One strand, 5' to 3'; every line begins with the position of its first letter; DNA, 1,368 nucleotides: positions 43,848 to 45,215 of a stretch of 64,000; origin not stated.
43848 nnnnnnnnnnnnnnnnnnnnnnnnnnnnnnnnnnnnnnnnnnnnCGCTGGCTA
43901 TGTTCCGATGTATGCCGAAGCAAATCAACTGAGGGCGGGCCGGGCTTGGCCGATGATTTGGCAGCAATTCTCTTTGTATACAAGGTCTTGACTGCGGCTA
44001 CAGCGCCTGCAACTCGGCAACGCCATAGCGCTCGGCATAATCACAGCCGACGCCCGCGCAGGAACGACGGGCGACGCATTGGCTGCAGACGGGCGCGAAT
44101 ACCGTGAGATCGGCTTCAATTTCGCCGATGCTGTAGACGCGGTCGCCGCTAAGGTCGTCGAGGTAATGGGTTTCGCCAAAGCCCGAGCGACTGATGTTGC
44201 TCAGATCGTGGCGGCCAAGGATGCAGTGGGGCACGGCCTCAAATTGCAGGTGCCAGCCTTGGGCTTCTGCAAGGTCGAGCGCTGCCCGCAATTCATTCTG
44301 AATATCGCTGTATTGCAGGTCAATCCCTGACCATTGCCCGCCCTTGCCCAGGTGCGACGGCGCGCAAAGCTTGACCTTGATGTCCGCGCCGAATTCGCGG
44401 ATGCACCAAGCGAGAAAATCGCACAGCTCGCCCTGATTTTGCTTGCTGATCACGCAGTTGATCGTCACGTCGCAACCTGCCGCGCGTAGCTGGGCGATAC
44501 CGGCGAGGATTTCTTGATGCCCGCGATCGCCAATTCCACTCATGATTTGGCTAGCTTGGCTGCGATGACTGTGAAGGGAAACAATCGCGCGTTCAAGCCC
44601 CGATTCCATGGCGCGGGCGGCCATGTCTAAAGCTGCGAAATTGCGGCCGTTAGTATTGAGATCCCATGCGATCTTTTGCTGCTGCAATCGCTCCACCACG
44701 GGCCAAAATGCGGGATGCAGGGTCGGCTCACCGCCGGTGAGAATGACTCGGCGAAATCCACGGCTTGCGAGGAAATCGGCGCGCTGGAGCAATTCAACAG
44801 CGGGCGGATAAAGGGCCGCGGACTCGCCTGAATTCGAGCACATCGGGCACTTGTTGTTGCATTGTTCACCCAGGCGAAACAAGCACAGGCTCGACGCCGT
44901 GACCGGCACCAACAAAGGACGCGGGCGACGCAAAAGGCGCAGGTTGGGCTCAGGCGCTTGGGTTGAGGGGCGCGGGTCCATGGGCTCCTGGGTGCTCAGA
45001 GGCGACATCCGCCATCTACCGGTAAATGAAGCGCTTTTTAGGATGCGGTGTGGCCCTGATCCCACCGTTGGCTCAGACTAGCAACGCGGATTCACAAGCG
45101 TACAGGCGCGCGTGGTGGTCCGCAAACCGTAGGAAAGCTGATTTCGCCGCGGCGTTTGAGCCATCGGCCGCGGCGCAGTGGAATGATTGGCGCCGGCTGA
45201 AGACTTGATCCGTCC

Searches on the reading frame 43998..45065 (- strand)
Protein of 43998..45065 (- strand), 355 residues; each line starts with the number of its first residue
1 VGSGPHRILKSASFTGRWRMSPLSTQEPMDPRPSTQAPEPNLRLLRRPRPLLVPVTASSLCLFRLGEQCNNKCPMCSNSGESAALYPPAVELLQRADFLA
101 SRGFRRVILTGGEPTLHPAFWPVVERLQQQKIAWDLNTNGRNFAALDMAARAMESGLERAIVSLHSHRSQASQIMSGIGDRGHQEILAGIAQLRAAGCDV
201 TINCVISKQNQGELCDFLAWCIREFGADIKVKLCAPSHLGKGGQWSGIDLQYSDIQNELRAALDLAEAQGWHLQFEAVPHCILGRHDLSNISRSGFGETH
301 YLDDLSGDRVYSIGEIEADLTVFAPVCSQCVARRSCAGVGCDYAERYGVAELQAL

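Call 3: search_protein_families(library=pfam, proteins=[window:43998-45065:-], max_evalue=0.01)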
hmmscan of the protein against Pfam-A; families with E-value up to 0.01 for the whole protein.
window:43998-45065:- (355 aa): 1 family
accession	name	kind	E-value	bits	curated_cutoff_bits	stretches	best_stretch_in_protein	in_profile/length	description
PF04055.27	Radical_SAM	-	2.1e-17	64.2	29.5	1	66-220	4-165/166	Radical SAM superfamily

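Call 4: search_protein_families(library=ncbifam, proteins=[window:43998-45065:-], max_evalue=0.01)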
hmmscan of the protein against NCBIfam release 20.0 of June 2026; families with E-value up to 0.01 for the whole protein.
window:43998-45065:- (355 aa): 37 families (the best 25 are shown)
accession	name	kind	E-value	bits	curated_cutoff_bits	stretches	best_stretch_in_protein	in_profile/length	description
TIGR03977.1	rSAM_pair_HxsC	equivalog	9e-22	77.3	267.9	1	64-286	30-256/292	His-Xaa-Ser system radical SAM maturase HxsC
TIGR02666.1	moaA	equivalog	1.8e-18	66.6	284.05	1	66-247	17-203/336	GTP 3',8-cyclase MoaA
TIGR02668.1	moaA_archaeal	equivalog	5.4e-18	65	325.25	1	65-262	16-213/303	GTP 3',8-cyclase MoaA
NF038332.1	rSAM_rare_HxsC4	exception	2.7e-14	53.1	500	1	65-263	20-222/335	radical SAM protein HxsC4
NF001199.0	PRK00164.2-1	equivalog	3.3e-14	52.7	231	1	65-222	18-176/308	GTP 3',8-cyclase MoaA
TIGR04545.1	rSAM_ahbD_hemeb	equivalog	2e-11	44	500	1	64-280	5-219/339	heme b synthase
TIGR04055.1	rSAM_NirJ2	equivalog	4.9e-11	42.7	500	1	67-226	8-166/326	putative heme d1 biosynthesis radical SAM protein NirJ2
TIGR04251.1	SCM_rSAM_ScmF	equivalog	6.2e-11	42.3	400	1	63-242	8-190/353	SynChlorMet cassette radical SAM/SPASM protein ScmF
NF045574.1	sacti_mat_StsB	exception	8.4e-11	41.4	625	1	63-244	100-277/466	StsB family radical SAM/SPASM domain sactipeptide maturase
TIGR04317.1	W_rSAM_matur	equivalog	8.7e-11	41.5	380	1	65-218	10-168/349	tungsten cofactor oxidoreductase radical SAM maturase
TIGR03962.1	mycofact_rSAM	equivalog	1.3e-10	41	265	1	61-242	13-193/339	mycofactocin radical SAM maturase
TIGR04303.1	GeoRSP_rSAM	equivalog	1.6e-10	41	400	1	65-264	11-206/325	GeoRSP system radical SAM/SPASM protein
NF038283.1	viperin_w_prok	equivalog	7.4e-10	38.5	180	1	65-213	8-169/281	viperin family antiviral radical SAM protein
TIGR04051.1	rSAM_NirJ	equivalog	2.7e-09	36.5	515.45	1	64-263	7-203/354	heme d1 biosynthesis radical SAM protein NirJ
TIGR04340.1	rSAM_ACGX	hypoth_equivalog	2.9e-09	36.6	400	1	107-219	59-167/341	radical SAM/SPASM domain protein, ACGX system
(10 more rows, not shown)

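Call 18: find_homologous_proteins(query=window:44001-44981:-, max_evalue=0.00001)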
Query seq(327 aa) (327 aa): 392 proteins with E <= 0.00001 among 7747 candidates; the best 120 are listed.
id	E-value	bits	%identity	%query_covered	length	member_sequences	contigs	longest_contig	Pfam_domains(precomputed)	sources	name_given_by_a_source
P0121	8.7e-222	753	100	100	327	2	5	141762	PF04055.28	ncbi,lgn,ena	-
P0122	6.3e-116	405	56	96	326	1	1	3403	PF04055.28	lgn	-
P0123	3.6e-111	390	55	100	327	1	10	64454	PF04055.28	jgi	jgi:MoaA/NifB/PqqE/SkfB family radical SAM enzyme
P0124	4.3e-109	383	54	96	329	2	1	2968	PF04055.28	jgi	-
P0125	4.1e-107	376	54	95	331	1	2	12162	PF04055.28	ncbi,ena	-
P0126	1.1e-106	375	54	95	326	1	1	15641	PF04055.28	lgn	-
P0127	1.6e-105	371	50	98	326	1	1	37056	PF04055.28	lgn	-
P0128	5.5e-105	369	52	98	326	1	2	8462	PF04055.28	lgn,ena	-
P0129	6.8e-105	369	53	95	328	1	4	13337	PF04055.28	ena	-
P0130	8.3e-105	369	54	95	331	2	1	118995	PF04055.28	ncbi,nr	ncbi:MAG: radical SAM protein [Myxococcales bacterium]|nr:radical SAM protein [Myxococcales bacteriu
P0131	5.1e-104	366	56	95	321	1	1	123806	PF04055.28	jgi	jgi:hypothetical protein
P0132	1.5e-103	365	51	98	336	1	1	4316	PF04055.28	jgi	-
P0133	9.7e-103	362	52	95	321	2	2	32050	PF04055.28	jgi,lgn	-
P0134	3.1e-102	360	51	99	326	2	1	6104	PF04055.28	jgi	jgi:pyruvate-formate lyase-activating enzyme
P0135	3.4e-102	360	51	95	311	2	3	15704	PF04055.28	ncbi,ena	-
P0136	1.1e-101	359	50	96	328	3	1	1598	PF04055.28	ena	-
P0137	4.3e-101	357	51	95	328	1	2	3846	PF04055.28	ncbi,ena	-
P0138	5.7e-101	356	51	97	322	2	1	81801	PF04055.28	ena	-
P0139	1.2e-100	355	52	94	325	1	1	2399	PF04055.28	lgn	-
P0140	1.7e-100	355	52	95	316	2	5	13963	PF04055.28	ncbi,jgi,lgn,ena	-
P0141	2.4e-100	354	52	95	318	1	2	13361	PF04055.28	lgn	-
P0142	3.6e-100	354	51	95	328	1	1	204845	PF04055.28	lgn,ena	-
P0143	4.2e-100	353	52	95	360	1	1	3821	PF04055.28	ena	-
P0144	6.5e-100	353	51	95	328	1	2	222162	PF04055.28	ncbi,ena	-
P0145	1.8e-99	351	50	96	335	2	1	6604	PF04055.28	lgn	-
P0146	5.4e-99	350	49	96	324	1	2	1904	PF04055.28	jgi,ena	-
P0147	1.0e-98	349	49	98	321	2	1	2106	PF04055.28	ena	-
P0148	1.3e-98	348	51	98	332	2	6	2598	PF04055.28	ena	-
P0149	1.4e-98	348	50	98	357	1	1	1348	PF04055.28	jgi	jgi:MoaA/NifB/PqqE/SkfB family radical SAM enzyme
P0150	2.5e-98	348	50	96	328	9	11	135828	PF04055.28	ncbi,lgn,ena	-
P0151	2.9e-98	347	49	99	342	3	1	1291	PF04055.28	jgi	-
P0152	3.3e-98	347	49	95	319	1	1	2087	PF04055.28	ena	-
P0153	5.7e-98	346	50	96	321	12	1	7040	PF04055.28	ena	-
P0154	6.9e-98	346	54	86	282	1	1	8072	PF04055.28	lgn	-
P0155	7.7e-98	346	50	97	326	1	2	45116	PF04055.28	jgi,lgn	jgi:MoaA/NifB/PqqE/SkfB family radical SAM enzyme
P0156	2.2e-97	344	51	97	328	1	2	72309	PF04055.28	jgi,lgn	jgi:MoaA/NifB/PqqE/SkfB family radical SAM enzyme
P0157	2.4e-97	344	50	96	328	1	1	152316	PF04055.28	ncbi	ncbi:MAG: radical SAM protein [Myxococcota bacterium]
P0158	2.5e-97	344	50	97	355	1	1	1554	PF04055.28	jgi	-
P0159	5.2e-97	343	49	98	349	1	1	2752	PF04055.28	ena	-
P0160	1.1e-96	342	50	96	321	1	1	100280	PF04055.28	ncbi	ncbi:MAG: radical SAM protein [Myxococcota bacterium]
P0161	1.4e-96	342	49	96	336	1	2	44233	PF04055.28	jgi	jgi:pyruvate-formate lyase-activating enzyme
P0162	2.3e-96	341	50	95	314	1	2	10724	PF04055.28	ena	-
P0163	2.4e-96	341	49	98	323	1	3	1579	PF04055.28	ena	-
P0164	3.2e-96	341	50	96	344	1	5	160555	PF04055.28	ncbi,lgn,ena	-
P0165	4.5e-96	340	50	96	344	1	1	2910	PF04055.28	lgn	-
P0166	8.3e-96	339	49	98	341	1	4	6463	PF04055.28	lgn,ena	-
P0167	8.5e-96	339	51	96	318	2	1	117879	PF04055.28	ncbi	-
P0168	1.0e-95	339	51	95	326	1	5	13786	PF04055.28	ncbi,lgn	-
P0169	2.8e-95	338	48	94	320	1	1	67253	PF04055.28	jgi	jgi:MoaA/NifB/PqqE/SkfB family radical SAM enzyme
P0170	2.9e-95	337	49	97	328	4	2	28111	PF04055.28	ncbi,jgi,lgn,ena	-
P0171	4.3e-95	337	49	92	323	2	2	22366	PF04055.28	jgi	-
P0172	6.1e-95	336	50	96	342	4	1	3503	PF04055.28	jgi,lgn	jgi:MoaA/NifB/PqqE/SkfB family radical SAM enzyme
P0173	6.4e-95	336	48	97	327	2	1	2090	PF04055.28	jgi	jgi:MoaA/NifB/PqqE/SkfB family radical SAM enzyme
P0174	7.8e-95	336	49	99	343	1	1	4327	PF04055.28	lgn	-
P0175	8.4e-95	336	49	96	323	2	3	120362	PF04055.28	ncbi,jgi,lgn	jgi:MoaA/NifB/PqqE/SkfB family radical SAM enzyme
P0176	8.6e-95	336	50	91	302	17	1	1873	PF04055.28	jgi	jgi:molybdenum cofactor biosynthesis enzyme MoaA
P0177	1.3e-94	335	49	96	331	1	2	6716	PF04055.28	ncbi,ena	-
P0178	1.6e-94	335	49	97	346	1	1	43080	PF04055.28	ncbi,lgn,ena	-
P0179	2.1e-94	335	49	98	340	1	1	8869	PF04055.28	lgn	-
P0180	2.4e-94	334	53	96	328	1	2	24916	PF04055.28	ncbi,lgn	-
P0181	2.4e-94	334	48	99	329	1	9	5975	PF04055.28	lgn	-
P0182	2.6e-94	334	51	91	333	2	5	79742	PF04055.28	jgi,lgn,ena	-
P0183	4.5e-94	334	49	99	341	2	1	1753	PF04055.28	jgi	-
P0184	5.5e-94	333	51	94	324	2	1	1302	PF04055.28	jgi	jgi:MoaA/NifB/PqqE/SkfB family radical SAM enzyme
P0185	6.0e-94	333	51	95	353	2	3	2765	PF04055.28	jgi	jgi:MoaA/NifB/PqqE/SkfB family radical SAM enzyme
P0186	7.2e-94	333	49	97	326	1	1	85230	PF04055.28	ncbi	ncbi:MAG: radical SAM protein [Myxococcota bacterium]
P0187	7.6e-94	333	49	97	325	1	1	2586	PF04055.28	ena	-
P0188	7.6e-94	333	50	91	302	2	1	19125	PF04055.28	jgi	jgi:MoaA/NifB/PqqE/SkfB family radical SAM enzyme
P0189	8.3e-94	333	50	94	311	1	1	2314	PF04055.28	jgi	-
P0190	9.4e-94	332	50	96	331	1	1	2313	PF04055.28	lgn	-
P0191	9.5e-94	332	48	95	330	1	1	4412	PF04055.28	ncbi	-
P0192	1.3e-93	332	48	97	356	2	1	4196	PF04055.28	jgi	-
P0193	1.3e-93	332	49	95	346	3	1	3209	PF04055.28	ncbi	ncbi:MAG: radical SAM protein, partial [Candidatus Binatia bacterium]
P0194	1.3e-93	332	49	98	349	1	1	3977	PF04055.28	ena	-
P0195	1.4e-93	332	50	96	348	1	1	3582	PF04055.28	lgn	-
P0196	1.7e-93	332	51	91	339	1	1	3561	PF04055.28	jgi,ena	-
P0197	1.7e-93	332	48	96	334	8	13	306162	PF04055.28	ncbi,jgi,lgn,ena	jgi:pyruvate-formate lyase-activating enzyme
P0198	1.7e-93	332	49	99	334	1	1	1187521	PF04055.28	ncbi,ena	-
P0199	2.4e-93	331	48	99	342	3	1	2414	PF04055.28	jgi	jgi:MoaA/NifB/PqqE/SkfB family radical SAM enzyme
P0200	2.9e-93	331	49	96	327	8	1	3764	PF04055.28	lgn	-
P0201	3.0e-93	331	49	95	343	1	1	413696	PF04055.28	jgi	jgi:MoaA/NifB/PqqE/SkfB family radical SAM enzyme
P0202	3.9e-93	330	48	98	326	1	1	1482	PF04055.28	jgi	jgi:hypothetical protein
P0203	4.2e-93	330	50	95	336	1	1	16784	PF04055.28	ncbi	ncbi:MAG: radical SAM protein [bacterium]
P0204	4.5e-93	330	48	97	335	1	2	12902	PF04055.28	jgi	jgi:MoaA/NifB/PqqE/SkfB family radical SAM enzyme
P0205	5.7e-93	330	49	96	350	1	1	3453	PF04055.28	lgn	-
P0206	5.8e-93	330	49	95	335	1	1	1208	PF04055.28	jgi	jgi:MoaA/NifB/PqqE/SkfB family radical SAM enzyme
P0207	5.8e-93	330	49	95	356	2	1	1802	PF04055.28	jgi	jgi:MoaA/NifB/PqqE/SkfB family radical SAM enzyme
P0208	6.6e-93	330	49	99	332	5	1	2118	PF04055.28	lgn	-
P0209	7.5e-93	330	50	97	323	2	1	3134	PF04055.28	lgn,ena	-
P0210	7.6e-93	330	47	95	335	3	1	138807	PF04055.28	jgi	jgi:MoaA/NifB/PqqE/SkfB family radical SAM enzyme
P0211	8.4e-93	329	49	95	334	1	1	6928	PF04055.28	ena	-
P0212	1.3e-92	329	49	95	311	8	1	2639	PF04055.28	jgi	jgi:MoaA/NifB/PqqE/SkfB family radical SAM enzyme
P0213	1.3e-92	329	48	98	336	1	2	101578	PF04055.28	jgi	jgi:MoaA/NifB/PqqE/SkfB family radical SAM enzyme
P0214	1.5e-92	329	50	94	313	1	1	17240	PF04055.28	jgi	jgi:hypothetical protein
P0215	1.9e-92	328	49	95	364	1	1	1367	PF04055.28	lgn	-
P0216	2.0e-92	328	48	96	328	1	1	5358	PF04055.28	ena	-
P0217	2.3e-92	328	47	94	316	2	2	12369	PF04055.28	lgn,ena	-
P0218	2.6e-92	328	49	96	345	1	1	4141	PF04055.28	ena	-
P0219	2.7e-92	328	48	95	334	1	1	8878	PF04055.28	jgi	jgi:MoaA/NifB/PqqE/SkfB family radical SAM enzyme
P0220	2.8e-92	328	49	96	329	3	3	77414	PF04055.28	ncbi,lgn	-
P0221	3.4e-92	327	47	96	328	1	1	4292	PF04055.28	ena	-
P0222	3.6e-92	327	47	99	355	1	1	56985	PF04055.28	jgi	jgi:hypothetical protein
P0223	3.6e-92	327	49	96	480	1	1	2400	PF04055.28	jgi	-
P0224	3.7e-92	327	47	97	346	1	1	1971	PF04055.28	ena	-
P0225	4.0e-92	327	49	95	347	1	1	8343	PF04055.28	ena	-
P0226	5.0e-92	327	51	92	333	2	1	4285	PF04055.28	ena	-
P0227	5.4e-92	327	49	95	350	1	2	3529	PF04055.28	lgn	-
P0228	5.9e-92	327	47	96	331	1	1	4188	PF04055.28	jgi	jgi:MoaA/NifB/PqqE/SkfB family radical SAM enzyme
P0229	7.4e-92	326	48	97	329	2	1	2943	PF04055.28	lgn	-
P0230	8.0e-92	326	49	95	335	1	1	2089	PF04055.28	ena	-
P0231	8.8e-92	326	48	95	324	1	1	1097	PF04055.28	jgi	jgi:MoaA/NifB/PqqE/SkfB family radical SAM enzyme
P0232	8.9e-92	326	47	99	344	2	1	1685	PF04055.28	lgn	-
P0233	1.0e-91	326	50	97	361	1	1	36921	PF04055.28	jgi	jgi:MoaA/NifB/PqqE/SkfB family radical SAM enzyme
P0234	1.1e-91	326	49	94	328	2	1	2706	PF04055.28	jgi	jgi:hypothetical protein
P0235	1.5e-91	325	49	95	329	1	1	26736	PF04055.28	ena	-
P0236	1.7e-91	325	51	95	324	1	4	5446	PF04055.28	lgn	-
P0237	1.7e-91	325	48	99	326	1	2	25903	PF04055.28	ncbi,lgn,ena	-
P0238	1.9e-91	325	45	95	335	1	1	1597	PF04055.28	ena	-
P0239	2.3e-91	325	48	95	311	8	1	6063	PF04055.28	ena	-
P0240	2.4e-91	325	48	98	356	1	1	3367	PF04055.28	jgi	jgi:MoaA/NifB/PqqE/SkfB family radical SAM enzyme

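Call 19: find_encoding_contigs(protein=P0130, flank=6000, max_places=2)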
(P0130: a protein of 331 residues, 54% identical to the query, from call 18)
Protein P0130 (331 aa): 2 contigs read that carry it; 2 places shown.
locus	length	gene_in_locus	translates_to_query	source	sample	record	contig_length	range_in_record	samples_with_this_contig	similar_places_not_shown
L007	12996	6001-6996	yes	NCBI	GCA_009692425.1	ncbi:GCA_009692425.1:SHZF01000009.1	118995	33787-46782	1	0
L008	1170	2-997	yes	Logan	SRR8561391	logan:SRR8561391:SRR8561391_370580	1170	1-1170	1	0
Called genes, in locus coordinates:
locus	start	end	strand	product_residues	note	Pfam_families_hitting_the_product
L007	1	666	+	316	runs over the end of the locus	PF18911:PKD_4 (faint), PF19077:Big_13 (faint)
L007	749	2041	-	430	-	-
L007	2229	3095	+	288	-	PF13622:4HBT_3, PF20789:4HBT_3C, PF02551:Acyl_CoA_thio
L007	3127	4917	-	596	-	PF00009:GTP_EFTU, PF22594:GTP-eEF1A_C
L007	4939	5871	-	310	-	PF01507:PAPS_reduct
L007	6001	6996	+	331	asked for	PF04055:Radical_SAM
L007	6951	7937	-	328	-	-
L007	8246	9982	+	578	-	PF10672:Methyltrans_SAM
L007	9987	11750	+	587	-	-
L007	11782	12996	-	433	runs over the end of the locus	-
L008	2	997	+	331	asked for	PF04055:Radical_SAM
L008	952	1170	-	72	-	?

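Call 20: find_encoding_contigs(protein=P0123, flank=6000, max_places=2)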
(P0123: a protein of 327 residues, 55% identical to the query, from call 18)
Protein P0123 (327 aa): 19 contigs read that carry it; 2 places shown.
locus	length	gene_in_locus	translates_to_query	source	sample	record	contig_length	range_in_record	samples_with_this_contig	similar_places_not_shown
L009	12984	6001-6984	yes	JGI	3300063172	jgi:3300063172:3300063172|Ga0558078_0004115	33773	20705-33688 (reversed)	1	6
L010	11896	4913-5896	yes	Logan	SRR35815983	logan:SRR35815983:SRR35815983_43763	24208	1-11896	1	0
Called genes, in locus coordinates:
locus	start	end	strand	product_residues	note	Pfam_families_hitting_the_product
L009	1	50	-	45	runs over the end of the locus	?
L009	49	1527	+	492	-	-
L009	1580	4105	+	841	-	PF02585:PIG-L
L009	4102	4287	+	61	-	-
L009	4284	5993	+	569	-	PF00474:SSF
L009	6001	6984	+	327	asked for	PF04055:Radical_SAM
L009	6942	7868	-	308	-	PF00413:Peptidase_M10 (weak)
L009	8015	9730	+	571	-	PF10672:Methyltrans_SAM, PF03602:Cons_hypoth95 (weak)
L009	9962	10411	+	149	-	-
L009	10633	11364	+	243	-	-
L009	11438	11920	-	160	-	PF00583:Acetyltransf_1, PF13673:Acetyltransf_10 (faint), PF13508:Acetyltransf_7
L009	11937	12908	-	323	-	PF07478:Dala_Dala_lig_C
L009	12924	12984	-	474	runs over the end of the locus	PF07478:Dala_Dala_lig_C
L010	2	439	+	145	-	?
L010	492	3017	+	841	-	PF02585:PIG-L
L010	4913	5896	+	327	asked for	PF04055:Radical_SAM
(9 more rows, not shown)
